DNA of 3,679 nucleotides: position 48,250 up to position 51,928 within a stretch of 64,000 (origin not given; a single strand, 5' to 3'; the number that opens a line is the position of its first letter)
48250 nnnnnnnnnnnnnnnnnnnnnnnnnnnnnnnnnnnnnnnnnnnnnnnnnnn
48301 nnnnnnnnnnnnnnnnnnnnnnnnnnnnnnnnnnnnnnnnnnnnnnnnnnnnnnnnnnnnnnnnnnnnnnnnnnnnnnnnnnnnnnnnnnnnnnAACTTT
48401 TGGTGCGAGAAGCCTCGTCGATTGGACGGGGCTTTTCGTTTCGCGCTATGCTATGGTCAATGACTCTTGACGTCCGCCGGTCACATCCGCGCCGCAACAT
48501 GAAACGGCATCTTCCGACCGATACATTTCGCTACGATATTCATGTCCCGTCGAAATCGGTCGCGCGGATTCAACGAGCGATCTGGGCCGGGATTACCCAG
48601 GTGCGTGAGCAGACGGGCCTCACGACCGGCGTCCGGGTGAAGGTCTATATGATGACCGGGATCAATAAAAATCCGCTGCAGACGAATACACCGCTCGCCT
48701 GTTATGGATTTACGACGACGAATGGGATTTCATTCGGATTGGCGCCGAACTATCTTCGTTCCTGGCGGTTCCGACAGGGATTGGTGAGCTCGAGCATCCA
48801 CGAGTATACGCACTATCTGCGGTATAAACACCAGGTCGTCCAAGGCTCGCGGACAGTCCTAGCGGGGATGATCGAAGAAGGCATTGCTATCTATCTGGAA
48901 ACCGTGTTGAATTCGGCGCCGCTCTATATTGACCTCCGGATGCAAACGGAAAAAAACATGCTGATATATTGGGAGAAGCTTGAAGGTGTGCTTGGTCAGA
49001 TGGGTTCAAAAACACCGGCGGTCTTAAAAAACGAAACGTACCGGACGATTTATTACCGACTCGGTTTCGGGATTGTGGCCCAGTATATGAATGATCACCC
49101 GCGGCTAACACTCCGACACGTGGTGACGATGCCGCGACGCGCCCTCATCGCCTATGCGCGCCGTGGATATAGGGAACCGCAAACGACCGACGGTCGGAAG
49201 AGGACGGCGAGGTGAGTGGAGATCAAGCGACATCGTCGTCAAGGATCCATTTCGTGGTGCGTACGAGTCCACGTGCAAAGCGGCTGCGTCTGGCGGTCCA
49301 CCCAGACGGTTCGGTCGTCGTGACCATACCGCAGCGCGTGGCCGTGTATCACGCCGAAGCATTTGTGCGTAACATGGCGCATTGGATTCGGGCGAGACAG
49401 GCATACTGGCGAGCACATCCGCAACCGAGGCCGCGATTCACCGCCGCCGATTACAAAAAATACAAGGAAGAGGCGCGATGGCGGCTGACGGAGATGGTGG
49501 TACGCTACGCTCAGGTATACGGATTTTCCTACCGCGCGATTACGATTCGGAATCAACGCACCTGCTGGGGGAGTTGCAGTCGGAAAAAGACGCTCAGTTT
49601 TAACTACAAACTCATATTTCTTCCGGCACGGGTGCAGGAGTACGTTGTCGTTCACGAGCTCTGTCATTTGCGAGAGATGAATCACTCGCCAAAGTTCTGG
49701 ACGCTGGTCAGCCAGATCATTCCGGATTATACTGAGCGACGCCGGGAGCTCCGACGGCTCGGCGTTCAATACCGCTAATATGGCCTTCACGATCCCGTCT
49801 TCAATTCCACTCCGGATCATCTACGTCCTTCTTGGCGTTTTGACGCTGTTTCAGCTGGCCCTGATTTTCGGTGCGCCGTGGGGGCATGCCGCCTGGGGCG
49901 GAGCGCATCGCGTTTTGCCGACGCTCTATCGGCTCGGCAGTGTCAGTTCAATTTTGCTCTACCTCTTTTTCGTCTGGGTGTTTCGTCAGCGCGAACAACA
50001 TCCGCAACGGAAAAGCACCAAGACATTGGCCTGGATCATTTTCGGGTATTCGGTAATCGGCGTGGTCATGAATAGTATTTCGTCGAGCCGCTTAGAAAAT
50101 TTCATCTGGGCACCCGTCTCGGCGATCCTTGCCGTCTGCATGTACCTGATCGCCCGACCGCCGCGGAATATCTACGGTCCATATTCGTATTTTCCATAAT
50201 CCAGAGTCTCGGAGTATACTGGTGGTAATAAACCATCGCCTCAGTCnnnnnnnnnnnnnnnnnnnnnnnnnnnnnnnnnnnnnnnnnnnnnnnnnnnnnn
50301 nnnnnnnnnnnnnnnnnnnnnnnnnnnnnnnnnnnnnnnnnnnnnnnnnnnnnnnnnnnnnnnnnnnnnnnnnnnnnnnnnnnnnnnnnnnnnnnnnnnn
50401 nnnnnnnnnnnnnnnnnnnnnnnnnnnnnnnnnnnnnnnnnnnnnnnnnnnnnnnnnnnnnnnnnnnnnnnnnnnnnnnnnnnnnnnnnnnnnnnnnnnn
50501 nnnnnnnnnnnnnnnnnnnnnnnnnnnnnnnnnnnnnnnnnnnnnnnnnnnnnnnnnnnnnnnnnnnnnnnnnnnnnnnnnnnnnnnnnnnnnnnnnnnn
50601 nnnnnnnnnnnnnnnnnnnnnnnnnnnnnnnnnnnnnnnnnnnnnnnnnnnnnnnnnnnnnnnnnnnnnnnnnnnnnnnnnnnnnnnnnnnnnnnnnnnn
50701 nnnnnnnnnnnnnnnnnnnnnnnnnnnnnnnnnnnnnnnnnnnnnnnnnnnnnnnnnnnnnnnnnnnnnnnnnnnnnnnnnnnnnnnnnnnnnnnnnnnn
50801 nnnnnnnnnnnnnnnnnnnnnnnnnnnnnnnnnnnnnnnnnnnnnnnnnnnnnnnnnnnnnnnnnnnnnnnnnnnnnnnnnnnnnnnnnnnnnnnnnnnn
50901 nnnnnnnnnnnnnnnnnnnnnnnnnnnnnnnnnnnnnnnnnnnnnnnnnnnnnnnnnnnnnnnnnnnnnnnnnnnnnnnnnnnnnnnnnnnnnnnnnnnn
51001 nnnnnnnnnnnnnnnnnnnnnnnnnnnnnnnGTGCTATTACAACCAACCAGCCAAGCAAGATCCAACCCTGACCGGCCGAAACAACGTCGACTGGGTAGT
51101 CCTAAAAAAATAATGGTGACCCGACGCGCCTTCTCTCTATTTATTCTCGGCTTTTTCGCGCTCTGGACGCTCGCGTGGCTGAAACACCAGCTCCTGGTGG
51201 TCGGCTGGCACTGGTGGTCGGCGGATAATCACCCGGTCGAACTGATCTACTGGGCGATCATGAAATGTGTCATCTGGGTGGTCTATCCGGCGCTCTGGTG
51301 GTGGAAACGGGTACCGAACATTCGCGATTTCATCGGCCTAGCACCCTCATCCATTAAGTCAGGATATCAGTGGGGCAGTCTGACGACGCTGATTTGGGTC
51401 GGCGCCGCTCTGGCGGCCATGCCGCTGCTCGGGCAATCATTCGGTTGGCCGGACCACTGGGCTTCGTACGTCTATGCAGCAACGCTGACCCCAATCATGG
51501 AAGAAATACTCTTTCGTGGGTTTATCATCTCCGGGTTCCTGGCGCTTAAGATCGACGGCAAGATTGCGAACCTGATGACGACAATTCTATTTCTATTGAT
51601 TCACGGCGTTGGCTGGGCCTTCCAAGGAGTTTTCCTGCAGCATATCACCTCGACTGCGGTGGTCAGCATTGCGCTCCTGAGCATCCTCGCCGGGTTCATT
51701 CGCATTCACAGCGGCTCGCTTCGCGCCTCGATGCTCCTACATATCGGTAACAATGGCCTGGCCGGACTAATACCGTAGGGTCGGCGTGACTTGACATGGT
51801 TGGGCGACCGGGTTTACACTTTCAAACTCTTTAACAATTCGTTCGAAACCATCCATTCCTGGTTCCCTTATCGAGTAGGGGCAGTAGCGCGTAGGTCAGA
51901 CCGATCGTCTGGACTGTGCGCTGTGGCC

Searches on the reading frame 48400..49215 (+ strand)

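Call 11: search_protein_families(library=pfam, proteins=[window:48400-49215:+], max_evalue=0.001)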
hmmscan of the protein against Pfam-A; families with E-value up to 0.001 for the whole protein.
window:48400-49215:+ (271 aa): 1 family
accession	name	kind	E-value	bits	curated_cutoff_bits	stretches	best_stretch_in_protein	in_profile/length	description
PF10026.15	DUF2268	-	7.2e-06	26.1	23.6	1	126-249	63-193/195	Predicted Zn-dependent protease (DUF2268)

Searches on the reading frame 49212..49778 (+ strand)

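Call 11: search_protein_families(library=pfam, proteins=[window:49212-49778:+], max_evalue=0.001)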
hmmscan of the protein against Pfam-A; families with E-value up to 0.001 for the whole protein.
window:49212-49778:+ (188 aa): 2 families
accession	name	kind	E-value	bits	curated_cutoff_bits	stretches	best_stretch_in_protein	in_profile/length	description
PF01863.23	YgjP-like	-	6.4e-48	163.9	26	2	83-182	107-206/207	YgjP-like, metallopeptidase domain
PF08325.16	WLM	-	0.00055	20.5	26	1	136-175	77-116/190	WLM domain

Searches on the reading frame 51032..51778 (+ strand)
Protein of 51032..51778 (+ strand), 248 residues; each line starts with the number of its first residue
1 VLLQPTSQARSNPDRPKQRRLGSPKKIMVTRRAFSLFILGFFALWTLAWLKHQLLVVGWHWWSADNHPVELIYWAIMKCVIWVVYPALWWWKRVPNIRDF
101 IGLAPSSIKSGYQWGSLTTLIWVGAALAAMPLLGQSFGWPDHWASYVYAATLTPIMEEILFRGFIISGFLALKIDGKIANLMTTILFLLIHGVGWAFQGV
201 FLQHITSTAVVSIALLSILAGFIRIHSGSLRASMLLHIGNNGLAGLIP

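Call 28: search_protein_families(library=pfam, proteins=[window:51032-51778:+], max_evalue=0.001)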
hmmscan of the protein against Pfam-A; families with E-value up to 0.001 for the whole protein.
window:51032-51778:+ (248 aa): 1 family
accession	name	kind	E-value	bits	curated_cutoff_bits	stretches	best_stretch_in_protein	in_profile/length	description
PF02517.21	Rce1-like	-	1.4e-14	54.6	22.4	1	143-242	5-92/93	Type II CAAX prenyl endopeptidase Rce1-like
